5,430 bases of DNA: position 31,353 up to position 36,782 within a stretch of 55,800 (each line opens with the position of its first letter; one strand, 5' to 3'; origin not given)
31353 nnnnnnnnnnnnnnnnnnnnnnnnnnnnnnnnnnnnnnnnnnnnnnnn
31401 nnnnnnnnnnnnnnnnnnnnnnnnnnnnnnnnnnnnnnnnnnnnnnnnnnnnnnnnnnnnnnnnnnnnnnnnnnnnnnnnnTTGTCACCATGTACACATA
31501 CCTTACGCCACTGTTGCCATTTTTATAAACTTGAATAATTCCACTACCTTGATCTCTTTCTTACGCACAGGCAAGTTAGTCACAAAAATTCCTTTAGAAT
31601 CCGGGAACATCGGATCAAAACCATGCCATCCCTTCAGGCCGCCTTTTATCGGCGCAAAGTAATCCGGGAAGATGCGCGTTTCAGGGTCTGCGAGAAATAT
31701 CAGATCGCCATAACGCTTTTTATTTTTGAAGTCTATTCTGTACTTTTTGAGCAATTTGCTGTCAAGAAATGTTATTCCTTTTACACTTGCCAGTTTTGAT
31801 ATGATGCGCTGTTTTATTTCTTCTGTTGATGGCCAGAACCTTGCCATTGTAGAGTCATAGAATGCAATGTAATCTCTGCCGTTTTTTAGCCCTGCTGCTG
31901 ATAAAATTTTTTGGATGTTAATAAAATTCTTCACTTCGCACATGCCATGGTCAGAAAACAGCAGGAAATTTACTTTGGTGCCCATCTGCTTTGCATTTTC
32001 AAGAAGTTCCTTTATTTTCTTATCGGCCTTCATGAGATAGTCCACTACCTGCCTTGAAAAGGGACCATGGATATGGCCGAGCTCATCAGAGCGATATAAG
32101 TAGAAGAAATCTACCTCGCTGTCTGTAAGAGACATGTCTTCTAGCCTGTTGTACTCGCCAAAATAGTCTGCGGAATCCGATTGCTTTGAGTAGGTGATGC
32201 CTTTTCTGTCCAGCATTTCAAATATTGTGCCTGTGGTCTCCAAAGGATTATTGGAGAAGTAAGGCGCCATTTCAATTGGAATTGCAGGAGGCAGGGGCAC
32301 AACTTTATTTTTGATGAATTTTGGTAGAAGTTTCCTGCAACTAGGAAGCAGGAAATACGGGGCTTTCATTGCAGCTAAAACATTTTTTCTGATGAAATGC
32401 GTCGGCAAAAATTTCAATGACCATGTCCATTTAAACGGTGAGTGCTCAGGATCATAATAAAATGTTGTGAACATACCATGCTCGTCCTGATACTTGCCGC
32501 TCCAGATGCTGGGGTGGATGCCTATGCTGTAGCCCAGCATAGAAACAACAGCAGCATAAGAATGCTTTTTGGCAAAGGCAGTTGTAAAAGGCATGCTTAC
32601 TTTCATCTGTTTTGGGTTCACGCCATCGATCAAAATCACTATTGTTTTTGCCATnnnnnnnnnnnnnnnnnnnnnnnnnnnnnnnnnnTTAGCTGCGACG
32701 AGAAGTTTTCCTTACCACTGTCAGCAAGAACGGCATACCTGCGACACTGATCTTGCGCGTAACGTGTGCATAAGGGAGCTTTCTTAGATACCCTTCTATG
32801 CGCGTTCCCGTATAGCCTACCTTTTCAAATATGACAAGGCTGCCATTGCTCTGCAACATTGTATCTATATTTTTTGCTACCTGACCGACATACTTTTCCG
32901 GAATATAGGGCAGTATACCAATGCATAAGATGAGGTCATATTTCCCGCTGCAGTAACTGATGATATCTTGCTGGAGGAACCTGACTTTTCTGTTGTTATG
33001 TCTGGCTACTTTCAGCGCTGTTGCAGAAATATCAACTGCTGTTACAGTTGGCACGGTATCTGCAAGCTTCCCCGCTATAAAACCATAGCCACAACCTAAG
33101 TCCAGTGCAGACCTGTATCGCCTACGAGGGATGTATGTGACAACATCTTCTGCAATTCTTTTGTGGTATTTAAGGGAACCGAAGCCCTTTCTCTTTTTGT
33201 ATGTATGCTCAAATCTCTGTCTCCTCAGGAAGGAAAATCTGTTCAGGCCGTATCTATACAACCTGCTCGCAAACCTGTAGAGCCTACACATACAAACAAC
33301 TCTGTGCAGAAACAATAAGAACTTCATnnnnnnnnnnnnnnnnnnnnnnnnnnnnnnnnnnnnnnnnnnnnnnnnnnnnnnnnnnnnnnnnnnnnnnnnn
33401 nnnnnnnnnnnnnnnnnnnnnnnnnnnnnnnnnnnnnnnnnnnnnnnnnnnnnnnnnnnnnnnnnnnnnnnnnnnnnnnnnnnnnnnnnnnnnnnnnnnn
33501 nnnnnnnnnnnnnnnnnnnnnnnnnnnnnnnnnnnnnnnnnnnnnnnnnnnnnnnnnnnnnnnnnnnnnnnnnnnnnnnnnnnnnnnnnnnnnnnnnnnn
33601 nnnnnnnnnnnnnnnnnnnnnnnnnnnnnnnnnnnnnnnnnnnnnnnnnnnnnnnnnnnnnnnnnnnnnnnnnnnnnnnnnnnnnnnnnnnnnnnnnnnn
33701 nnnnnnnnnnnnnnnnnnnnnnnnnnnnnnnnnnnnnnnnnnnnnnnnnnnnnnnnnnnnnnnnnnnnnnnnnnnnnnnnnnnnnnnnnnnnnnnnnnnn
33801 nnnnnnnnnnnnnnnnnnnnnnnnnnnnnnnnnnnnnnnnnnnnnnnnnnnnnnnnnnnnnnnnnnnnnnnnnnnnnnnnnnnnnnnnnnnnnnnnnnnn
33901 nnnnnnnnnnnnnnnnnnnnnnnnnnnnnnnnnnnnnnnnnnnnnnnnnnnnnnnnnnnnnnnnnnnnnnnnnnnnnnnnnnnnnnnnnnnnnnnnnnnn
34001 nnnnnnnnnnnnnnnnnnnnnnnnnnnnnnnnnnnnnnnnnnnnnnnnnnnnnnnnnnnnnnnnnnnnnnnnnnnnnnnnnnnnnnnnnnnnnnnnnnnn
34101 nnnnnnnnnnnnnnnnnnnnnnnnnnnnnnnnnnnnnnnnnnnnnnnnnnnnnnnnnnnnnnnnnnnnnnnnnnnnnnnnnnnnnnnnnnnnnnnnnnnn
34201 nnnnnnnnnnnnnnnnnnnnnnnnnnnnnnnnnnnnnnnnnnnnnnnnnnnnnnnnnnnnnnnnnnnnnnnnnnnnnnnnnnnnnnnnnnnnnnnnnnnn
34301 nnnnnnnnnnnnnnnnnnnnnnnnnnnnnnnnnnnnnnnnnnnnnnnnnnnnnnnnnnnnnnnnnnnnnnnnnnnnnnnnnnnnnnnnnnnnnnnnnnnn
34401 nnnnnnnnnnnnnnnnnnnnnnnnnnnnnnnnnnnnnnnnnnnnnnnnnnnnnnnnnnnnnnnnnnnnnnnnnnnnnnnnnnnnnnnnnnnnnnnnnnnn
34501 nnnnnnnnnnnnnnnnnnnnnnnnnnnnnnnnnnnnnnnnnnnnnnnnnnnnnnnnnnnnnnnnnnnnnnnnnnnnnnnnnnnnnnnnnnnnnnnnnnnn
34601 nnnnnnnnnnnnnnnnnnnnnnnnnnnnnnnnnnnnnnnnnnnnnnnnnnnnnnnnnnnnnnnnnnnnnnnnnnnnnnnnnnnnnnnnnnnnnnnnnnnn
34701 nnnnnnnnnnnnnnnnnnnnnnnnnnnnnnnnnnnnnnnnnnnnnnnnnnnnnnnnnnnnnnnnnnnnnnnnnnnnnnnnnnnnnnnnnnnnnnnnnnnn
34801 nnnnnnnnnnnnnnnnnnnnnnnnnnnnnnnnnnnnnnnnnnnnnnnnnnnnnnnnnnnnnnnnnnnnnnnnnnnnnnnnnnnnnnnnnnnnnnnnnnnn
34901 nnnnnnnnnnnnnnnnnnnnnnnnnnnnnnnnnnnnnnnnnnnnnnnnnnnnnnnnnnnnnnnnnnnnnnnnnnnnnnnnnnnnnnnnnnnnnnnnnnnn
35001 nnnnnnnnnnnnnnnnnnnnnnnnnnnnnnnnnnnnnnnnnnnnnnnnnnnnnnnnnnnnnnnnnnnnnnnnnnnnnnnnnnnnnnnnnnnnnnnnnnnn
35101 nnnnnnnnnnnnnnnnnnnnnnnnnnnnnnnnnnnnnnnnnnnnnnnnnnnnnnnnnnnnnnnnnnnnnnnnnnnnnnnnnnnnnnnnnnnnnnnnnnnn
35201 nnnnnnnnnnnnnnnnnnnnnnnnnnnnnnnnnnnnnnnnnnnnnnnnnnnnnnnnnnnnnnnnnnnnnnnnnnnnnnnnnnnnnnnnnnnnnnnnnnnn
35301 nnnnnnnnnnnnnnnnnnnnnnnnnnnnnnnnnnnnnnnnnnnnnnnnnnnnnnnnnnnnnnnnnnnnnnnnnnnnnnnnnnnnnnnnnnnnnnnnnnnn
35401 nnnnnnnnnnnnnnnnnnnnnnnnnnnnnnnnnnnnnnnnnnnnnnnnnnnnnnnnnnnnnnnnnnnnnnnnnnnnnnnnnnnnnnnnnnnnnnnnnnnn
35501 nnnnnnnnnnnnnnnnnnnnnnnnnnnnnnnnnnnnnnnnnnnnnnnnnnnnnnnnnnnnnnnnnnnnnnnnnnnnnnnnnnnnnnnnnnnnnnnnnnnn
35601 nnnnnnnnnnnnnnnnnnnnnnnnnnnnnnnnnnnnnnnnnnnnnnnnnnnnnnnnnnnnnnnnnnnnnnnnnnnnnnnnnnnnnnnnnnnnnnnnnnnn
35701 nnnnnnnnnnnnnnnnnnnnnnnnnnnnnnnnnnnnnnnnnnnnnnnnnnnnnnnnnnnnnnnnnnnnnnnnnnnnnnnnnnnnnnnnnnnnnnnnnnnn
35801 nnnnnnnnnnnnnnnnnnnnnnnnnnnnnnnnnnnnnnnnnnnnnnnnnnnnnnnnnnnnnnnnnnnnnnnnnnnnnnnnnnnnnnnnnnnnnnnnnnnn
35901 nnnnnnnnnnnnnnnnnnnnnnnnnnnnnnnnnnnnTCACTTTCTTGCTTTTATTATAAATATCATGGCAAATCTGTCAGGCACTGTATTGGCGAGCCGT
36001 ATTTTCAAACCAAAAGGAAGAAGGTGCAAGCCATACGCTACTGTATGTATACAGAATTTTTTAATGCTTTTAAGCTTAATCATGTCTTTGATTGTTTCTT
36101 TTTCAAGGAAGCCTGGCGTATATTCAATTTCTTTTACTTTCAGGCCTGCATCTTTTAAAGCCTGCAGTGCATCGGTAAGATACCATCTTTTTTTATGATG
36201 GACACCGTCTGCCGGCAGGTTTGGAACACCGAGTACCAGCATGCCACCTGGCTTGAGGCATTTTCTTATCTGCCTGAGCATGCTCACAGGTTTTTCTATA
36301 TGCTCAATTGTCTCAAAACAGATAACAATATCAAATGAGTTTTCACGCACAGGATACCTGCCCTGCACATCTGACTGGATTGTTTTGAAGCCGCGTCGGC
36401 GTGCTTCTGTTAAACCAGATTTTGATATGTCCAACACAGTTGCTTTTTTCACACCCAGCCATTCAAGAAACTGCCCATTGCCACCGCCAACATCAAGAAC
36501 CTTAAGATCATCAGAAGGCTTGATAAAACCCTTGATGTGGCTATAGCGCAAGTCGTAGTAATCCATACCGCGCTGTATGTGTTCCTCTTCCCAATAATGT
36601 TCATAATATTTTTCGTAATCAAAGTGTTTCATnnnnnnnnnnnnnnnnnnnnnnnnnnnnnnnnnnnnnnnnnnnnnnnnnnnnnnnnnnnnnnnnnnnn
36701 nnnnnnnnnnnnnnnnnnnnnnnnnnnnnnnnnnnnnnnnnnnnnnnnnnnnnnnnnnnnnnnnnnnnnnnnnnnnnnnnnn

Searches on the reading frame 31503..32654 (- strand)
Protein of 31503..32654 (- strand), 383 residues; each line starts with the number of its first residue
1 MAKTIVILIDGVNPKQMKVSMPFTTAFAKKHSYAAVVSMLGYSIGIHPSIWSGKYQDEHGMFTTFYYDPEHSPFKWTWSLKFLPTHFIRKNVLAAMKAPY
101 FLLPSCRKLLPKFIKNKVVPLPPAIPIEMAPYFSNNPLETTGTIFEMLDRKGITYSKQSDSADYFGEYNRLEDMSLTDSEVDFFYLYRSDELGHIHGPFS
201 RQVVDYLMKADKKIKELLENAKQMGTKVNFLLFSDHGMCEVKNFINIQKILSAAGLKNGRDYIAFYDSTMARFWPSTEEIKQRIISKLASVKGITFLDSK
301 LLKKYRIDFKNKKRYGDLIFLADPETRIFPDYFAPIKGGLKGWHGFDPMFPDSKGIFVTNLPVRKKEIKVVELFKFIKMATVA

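Call 8: search_protein_families(library=pfam, proteins=[window:31503-32654:-], max_evalue=0.00001)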
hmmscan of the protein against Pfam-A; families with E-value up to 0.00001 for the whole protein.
window:31503-32654:- (383 aa): 1 family
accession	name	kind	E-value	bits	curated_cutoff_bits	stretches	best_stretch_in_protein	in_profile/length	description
PF01663.27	Phosphodiest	-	4.7e-25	89.4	23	1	4-347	1-342/342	Type I phosphodiesterase / nucleotide pyrophosphatase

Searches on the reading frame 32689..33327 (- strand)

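Call 8: search_protein_families(library=pfam, proteins=[window:32689-33327:-], max_evalue=0.00001)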
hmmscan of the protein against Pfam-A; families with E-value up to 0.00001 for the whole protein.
window:32689-33327:- (212 aa): 7 families
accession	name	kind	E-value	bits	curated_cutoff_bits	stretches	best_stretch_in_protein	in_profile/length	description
PF13649.12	Methyltransf_25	-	2.4e-14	54.2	27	1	75-162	2-97/97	Methyltransferase domain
PF08241.18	Methyltransf_11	-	5.8e-14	52.9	21.2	1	75-166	1-95/95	Methyltransferase domain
PF13847.12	Methyltransf_31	-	3.3e-12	46.8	27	1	74-166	7-109/145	Methyltransferase domain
PF05175.20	MTS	-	2.1e-11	44.2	23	1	63-135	24-104/170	Methyltransferase small domain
PF08242.18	Methyltransf_12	-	2.4e-11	44.7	30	1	75-164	1-98/98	Methyltransferase domain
PF13489.12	Methyltransf_23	-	2.5e-09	37.5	27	1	61-166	11-116/164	Methyltransferase domain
PF05401.17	NodS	-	1.2e-08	35.5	24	1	69-165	42-143/201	Nodulation protein S (NodS)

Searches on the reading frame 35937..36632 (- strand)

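Call 8: search_protein_families(library=pfam, proteins=[window:35937-36632:-], max_evalue=0.00001)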
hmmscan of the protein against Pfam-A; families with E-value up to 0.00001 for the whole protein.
window:35937-36632:- (231 aa): 6 families
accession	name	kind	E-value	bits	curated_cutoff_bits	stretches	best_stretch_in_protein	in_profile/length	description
PF08241.18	Methyltransf_11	-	2.3e-19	70.2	21.2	1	46-134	1-95/95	Methyltransferase domain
PF13489.12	Methyltransf_23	-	1.1e-16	61.4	27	1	40-151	21-133/164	Methyltransferase domain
PF13649.12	Methyltransf_25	-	4.7e-15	56.5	27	1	45-130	1-97/97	Methyltransferase domain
PF08242.18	Methyltransf_12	-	8.3e-15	55.7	30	1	46-132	1-98/98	Methyltransferase domain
PF13847.12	Methyltransf_31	-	1.7e-13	50.9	27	1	40-140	2-119/145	Methyltransferase domain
PF07021.18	MetW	-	2.3e-10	40.9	21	1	33-195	7-162/193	Methionine biosynthesis protein MetW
